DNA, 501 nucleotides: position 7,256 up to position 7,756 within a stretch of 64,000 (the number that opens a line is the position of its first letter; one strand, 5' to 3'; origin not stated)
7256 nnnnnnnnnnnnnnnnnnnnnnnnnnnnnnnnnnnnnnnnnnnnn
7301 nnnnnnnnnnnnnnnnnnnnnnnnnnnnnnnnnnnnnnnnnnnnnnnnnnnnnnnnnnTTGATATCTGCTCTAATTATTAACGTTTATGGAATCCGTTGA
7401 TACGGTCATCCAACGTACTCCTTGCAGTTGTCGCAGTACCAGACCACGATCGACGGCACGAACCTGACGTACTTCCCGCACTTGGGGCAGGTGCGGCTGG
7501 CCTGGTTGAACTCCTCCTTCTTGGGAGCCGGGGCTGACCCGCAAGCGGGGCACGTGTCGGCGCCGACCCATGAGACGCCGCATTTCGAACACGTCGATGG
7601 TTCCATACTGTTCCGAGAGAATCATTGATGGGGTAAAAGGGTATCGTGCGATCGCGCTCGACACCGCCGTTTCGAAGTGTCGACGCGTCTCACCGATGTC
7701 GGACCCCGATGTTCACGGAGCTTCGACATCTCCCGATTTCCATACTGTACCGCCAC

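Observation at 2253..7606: Same-strand 5.3-kb cluster of eight uncharacterised genes: three double zinc-ribbon proteins followed by five pilin-like-domain membrane proteins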

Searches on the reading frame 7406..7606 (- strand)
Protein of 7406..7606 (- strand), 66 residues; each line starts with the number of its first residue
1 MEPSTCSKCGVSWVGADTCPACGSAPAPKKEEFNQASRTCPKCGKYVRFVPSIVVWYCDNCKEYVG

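Call 3: search_protein_families(library=pfam, max_evalue=1, proteins=[window:7406-7606:-])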
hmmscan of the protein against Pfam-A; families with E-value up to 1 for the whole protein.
window:7406-7606:- (66 aa): 29 families (the best 25 are shown)
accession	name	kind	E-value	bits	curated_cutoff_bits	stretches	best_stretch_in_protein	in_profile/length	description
PF12773.13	DZR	-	2.7e-05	24.6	27.3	2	31-64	6-33/45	Double zinc ribbon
PF07282.18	Cas12f1-like_TNB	-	0.00047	20.7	26.3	1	31-62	23-47/60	Cas12f1-like, TNB domain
PF03119.21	DNA_ligase_ZBD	-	0.00048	20.4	25.8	2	39-60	1-22/27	NAD-dependent DNA ligase C4 zinc finger domain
PF13248.11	Zn_ribbon_3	-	0.00052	19.8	27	2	39-45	4-10/26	zinc-ribbon domain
PF07191.17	Zn_ribbon_6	-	0.0024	18.3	25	1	5-63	2-57/67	Double zinc ribbon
PF24460.1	DUF7575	-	0.0034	17.2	28.5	1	36-45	2-11/28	Domain of unknown function (DUF7575)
PF13240.11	Zn_Ribbon_1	-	0.0037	17.4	25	1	38-45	14-21/23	zinc-ribbon domain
PF00130.28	C1_1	-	0.0098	16.1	26.5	1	35-65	9-38/53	Phorbol esters/diacylglycerol binding domain (C1 domain)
PF08271.17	Zn_Ribbon_TF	-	0.0099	15.9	29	1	18-44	2-26/43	TFIIB zinc-binding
PF01396.24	Zn_ribbon_Top1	-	0.018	15.2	32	0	38-45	2-9/39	Topoisomerase DNA binding C4 zinc finger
PF18439.7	zf_UBZ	-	0.038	14.1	25.6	0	39-47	4-12/32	Ubiquitin-Binding Zinc Finger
PF01780.25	Ribosomal_L37ae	-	0.046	14.3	21.9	1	31-64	27-60/85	Ribosomal L37ae protein family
PF12760.12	Zn_ribbon_IS1595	-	0.051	14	25.4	1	38-62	19-44/46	Transposase zinc-ribbon domain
PF22601.2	RIM2a_ZnF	-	0.055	13.8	27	1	37-62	22-50/52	RIM2-alpha zinc finger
PF23455.1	DUF7129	-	0.058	13.6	30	1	34-48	24-38/45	Domain of unknown function (DUF7129)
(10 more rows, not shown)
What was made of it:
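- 7406..7606 (-): 66-aa double zinc-ribbon protein (DZR66). N-terminal ribbon C6/C9/C19/C22; C-terminal ribbon C40/C43/C58/C61. Pfam DZR scores 24.6 bits, below the 27.3 cut-off (call 3).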

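Call 87: search_protein_families(library=ncbifam, max_evalue=0.01, proteins=[window:7406-7606:-])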
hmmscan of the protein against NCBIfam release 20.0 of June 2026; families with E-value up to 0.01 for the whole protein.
window:7406-7606:- (66 aa): 1 family
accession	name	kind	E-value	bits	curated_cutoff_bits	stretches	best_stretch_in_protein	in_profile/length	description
NF045720.1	rubredox_RCKP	subfamily_domain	0.0057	16.2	45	0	38-49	20-31/34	RCKP-type rubredoxin-like domain-containing protein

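Call 88: search_protein_families(library=padloc, max_evalue=0.01, proteins=[window:7406-7606:-])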
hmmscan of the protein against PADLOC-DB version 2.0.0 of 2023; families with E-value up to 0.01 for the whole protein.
window:7406-7606:- (66 aa): 1 family
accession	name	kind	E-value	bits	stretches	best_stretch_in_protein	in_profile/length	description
PDLC01691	Cas12f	-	0.0034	15.3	1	29-61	281-311/332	CAS-V-F; effector__SPE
